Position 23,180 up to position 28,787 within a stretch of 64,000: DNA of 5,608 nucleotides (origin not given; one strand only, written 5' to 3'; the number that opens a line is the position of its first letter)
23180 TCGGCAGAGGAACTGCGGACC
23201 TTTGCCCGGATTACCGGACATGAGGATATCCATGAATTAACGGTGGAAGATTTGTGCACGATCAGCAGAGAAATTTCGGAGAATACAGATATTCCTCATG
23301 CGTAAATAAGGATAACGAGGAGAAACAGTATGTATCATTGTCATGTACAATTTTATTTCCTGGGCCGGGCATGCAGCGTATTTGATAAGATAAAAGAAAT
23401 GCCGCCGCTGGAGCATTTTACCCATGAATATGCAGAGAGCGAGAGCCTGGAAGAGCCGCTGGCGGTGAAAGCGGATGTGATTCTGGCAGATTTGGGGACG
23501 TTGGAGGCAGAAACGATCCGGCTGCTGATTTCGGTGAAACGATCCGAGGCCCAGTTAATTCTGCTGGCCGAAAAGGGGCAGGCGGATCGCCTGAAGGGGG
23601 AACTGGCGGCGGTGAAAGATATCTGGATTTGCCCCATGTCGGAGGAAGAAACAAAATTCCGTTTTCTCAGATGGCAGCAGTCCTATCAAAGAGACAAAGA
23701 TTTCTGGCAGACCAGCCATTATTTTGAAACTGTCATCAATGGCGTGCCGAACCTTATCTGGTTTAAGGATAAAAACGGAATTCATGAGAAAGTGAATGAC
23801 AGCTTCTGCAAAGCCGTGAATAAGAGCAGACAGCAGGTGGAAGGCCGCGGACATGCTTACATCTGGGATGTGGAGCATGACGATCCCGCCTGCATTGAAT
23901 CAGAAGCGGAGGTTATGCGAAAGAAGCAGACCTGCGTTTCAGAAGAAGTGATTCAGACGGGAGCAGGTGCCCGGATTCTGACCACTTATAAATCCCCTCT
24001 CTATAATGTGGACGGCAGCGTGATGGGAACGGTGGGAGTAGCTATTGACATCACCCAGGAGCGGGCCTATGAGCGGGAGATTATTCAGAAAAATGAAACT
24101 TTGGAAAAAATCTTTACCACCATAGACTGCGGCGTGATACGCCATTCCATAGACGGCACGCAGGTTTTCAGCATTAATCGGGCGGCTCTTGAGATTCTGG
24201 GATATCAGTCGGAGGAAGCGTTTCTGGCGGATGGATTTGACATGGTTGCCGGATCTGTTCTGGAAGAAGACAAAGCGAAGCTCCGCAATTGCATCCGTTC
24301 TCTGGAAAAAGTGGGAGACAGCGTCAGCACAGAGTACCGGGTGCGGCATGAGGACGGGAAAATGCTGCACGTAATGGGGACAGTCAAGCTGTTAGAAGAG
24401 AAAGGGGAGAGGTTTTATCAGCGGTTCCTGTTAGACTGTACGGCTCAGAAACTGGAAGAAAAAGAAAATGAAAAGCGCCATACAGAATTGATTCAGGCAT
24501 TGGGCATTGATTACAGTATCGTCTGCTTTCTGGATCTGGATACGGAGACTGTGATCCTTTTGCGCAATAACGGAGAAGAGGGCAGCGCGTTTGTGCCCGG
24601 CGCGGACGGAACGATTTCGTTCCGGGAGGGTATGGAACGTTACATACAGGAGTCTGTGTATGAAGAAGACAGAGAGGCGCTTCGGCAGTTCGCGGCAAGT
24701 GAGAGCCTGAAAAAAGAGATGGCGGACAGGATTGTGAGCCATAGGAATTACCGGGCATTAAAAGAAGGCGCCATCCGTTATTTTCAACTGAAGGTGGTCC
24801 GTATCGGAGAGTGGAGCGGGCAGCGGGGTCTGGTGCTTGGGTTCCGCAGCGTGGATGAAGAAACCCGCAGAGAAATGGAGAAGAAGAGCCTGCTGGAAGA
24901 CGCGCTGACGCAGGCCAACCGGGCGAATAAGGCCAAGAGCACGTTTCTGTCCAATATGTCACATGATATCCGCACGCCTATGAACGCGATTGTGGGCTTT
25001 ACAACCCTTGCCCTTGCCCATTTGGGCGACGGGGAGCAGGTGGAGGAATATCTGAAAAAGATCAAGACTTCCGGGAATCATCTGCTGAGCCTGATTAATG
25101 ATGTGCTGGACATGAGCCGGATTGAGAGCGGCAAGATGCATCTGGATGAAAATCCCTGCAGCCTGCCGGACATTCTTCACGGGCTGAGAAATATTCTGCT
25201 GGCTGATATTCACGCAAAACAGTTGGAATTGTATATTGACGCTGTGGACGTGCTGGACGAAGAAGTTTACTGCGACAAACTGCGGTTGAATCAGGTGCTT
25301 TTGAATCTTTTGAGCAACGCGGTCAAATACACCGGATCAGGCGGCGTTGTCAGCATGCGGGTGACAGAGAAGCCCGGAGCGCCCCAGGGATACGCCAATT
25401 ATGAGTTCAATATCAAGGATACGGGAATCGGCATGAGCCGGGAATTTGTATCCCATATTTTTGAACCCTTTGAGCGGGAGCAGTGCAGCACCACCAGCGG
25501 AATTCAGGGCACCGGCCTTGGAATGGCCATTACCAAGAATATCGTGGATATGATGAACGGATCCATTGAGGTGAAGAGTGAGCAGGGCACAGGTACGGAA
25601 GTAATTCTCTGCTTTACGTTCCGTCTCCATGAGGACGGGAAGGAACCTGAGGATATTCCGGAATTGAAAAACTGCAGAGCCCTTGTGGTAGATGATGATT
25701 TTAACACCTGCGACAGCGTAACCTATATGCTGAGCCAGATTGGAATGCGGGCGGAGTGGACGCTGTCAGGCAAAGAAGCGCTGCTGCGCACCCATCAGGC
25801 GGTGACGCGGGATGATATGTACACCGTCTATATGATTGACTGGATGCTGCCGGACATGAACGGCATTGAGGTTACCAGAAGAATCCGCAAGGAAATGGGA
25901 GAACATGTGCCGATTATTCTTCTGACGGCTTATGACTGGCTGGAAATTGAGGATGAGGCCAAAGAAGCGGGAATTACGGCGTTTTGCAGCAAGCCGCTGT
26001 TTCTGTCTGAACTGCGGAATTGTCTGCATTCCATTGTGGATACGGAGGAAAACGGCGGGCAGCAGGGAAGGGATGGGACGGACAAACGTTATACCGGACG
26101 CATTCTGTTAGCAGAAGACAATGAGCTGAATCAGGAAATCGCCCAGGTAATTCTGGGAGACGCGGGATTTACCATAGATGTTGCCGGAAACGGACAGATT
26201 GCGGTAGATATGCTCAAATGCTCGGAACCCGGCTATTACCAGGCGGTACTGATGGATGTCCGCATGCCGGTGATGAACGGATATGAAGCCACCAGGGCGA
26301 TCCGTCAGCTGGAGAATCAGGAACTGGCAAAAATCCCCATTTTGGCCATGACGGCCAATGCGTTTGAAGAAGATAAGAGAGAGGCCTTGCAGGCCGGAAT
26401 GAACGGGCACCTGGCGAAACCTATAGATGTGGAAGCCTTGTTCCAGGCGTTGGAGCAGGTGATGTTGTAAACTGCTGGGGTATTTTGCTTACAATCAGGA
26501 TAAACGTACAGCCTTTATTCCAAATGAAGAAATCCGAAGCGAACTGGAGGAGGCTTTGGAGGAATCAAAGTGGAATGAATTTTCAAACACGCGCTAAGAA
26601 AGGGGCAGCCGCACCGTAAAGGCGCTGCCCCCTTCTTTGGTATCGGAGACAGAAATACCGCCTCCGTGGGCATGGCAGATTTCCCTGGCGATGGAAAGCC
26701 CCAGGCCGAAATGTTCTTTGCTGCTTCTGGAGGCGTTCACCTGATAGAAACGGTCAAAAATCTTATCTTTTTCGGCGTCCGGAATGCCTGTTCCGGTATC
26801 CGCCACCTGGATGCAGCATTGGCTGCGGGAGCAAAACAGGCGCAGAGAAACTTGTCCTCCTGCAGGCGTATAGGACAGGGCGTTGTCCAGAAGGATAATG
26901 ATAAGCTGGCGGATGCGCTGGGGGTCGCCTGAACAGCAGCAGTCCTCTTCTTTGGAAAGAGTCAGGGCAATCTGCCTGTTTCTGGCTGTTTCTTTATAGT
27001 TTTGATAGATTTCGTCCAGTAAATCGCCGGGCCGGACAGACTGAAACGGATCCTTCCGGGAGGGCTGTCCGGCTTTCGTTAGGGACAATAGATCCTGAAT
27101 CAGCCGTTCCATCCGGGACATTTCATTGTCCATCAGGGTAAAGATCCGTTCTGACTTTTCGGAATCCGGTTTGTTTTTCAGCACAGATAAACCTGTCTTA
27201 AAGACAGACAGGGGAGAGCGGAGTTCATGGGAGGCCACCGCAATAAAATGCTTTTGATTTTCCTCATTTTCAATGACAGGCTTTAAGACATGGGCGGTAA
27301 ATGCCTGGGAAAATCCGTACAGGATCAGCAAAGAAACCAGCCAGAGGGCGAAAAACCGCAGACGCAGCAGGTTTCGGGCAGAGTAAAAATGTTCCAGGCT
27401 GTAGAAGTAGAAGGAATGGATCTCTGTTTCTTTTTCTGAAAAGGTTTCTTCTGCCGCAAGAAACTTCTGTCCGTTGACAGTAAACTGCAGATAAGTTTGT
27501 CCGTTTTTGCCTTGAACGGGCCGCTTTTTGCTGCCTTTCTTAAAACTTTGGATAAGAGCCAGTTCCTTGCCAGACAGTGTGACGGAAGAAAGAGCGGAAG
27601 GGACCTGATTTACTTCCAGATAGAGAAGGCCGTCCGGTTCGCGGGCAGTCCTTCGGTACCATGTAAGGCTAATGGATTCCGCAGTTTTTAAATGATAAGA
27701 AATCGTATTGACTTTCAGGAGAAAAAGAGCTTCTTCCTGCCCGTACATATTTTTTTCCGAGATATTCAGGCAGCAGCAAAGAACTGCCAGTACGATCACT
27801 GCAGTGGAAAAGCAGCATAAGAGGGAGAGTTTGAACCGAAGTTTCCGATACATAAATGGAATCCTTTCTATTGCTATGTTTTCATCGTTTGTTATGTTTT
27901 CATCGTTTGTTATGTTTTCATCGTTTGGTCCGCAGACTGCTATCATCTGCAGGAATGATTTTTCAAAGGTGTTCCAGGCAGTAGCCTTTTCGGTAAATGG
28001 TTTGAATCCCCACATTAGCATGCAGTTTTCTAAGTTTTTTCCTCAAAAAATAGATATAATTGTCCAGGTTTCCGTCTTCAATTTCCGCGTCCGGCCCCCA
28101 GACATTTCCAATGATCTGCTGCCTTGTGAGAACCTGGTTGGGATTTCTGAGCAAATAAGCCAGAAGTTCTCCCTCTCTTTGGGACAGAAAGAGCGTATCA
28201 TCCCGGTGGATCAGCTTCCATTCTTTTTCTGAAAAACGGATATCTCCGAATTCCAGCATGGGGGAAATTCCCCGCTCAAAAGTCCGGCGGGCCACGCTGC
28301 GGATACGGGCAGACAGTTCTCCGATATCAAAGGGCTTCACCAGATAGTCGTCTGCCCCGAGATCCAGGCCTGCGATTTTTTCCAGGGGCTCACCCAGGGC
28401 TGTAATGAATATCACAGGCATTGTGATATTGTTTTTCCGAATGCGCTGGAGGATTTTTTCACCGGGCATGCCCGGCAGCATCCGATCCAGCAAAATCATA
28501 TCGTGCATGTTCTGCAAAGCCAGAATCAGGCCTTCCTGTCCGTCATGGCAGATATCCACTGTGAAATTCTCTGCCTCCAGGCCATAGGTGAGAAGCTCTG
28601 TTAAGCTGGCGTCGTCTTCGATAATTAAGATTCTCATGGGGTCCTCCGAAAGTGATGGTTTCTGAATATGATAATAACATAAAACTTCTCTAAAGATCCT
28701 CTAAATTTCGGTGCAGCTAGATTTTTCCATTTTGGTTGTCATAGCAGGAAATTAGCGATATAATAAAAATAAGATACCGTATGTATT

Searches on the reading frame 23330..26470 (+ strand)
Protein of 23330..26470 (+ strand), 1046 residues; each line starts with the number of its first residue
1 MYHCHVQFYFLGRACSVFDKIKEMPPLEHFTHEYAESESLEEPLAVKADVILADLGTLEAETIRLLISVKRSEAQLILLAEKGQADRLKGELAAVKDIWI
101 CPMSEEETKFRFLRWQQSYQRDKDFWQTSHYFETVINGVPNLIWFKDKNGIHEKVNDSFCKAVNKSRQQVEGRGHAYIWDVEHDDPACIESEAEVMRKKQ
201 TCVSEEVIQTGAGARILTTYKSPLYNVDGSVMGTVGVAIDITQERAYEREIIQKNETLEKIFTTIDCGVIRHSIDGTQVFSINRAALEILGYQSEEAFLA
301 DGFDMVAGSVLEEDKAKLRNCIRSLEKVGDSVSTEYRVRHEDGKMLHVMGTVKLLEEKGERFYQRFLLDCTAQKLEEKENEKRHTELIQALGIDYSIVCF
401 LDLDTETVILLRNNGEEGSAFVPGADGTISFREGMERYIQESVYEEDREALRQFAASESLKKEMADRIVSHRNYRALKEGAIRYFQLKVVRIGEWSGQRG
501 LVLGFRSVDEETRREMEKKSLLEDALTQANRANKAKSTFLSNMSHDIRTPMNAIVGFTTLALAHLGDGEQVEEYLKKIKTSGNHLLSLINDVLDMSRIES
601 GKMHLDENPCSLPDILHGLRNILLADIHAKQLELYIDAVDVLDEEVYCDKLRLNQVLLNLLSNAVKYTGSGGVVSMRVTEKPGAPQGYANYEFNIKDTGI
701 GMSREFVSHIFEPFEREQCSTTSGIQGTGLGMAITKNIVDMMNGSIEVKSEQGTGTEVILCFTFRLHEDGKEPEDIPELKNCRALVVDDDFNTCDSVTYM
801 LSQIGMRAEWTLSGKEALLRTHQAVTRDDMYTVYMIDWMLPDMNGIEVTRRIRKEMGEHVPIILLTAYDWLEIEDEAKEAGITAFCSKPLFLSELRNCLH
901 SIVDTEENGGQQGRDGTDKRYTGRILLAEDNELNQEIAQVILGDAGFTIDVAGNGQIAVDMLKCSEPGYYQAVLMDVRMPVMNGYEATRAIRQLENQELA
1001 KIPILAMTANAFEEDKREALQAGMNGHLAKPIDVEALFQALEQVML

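Call 39: search_protein_families(library=pfam, proteins=[window:23330-26470:+], max_evalue=0.00001)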
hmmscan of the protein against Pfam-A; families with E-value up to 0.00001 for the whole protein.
window:23330-26470:+ (1046 aa): 8 families
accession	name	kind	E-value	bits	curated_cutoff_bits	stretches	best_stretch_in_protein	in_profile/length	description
PF00072.30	Response_reg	-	8e-43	145.6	30.2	2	925-1041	1-110/111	Response regulator receiver domain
PF02518.31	HATPase_c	-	2.4e-26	92.8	26.4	1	649-763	2-108/111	Histidine kinase-, DNA gyrase B-, and HSP90-like ATPase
PF00512.31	HisKA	-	1.7e-20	73.2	26.9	1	535-601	1-66/66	His Kinase A (phospho-acceptor) domain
PF13426.13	PAS_9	-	6.2e-13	49.4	27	1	141-243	2-103/103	PAS domain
PF08448.16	PAS_4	-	2.8e-10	40.8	23.1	1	138-245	3-109/110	PAS fold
PF08447.18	PAS_3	-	8.7e-09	36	25.6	1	281-359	3-80/89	PAS fold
PF00989.32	PAS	-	4.4e-08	33.6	22.6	0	132-241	3-113/113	PAS fold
PF13188.13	PAS_8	-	5.1e-06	26.6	21.8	0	257-304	2-48/65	PAS domain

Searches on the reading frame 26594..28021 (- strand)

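Call 39: search_protein_families(library=pfam, proteins=[window:26594-28021:-], max_evalue=0.00001)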
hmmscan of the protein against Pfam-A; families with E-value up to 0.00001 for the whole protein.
window:26594-28021:- (475 aa): 2 families
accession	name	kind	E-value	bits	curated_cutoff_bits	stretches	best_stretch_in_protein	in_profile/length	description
PF02518.31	HATPase_c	-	1.4e-26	93.6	26.4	1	365-474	1-109/111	Histidine kinase-, DNA gyrase B-, and HSP90-like ATPase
PF00512.31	HisKA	-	9.7e-13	48.4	26.9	1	256-319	2-65/66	His Kinase A (phospho-acceptor) domain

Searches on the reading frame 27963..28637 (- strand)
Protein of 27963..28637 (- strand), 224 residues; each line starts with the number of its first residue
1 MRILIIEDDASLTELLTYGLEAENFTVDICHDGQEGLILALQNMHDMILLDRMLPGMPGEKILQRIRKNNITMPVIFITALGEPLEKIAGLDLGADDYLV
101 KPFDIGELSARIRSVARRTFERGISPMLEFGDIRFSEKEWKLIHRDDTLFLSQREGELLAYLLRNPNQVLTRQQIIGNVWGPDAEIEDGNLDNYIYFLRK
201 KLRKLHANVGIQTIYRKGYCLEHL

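Call 39: search_protein_families(library=pfam, proteins=[window:27963-28637:-], max_evalue=0.00001)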
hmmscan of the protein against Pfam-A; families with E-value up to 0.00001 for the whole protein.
window:27963-28637:- (224 aa): 2 families
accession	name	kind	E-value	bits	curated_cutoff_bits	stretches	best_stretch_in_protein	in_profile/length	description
PF00072.30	Response_reg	-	1.3e-24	87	30.2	1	3-113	1-111/111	Response regulator receiver domain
PF00486.34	Trans_reg_C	-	1.3e-19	70.4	26.2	1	149-221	4-77/77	Transcriptional regulatory protein, C terminal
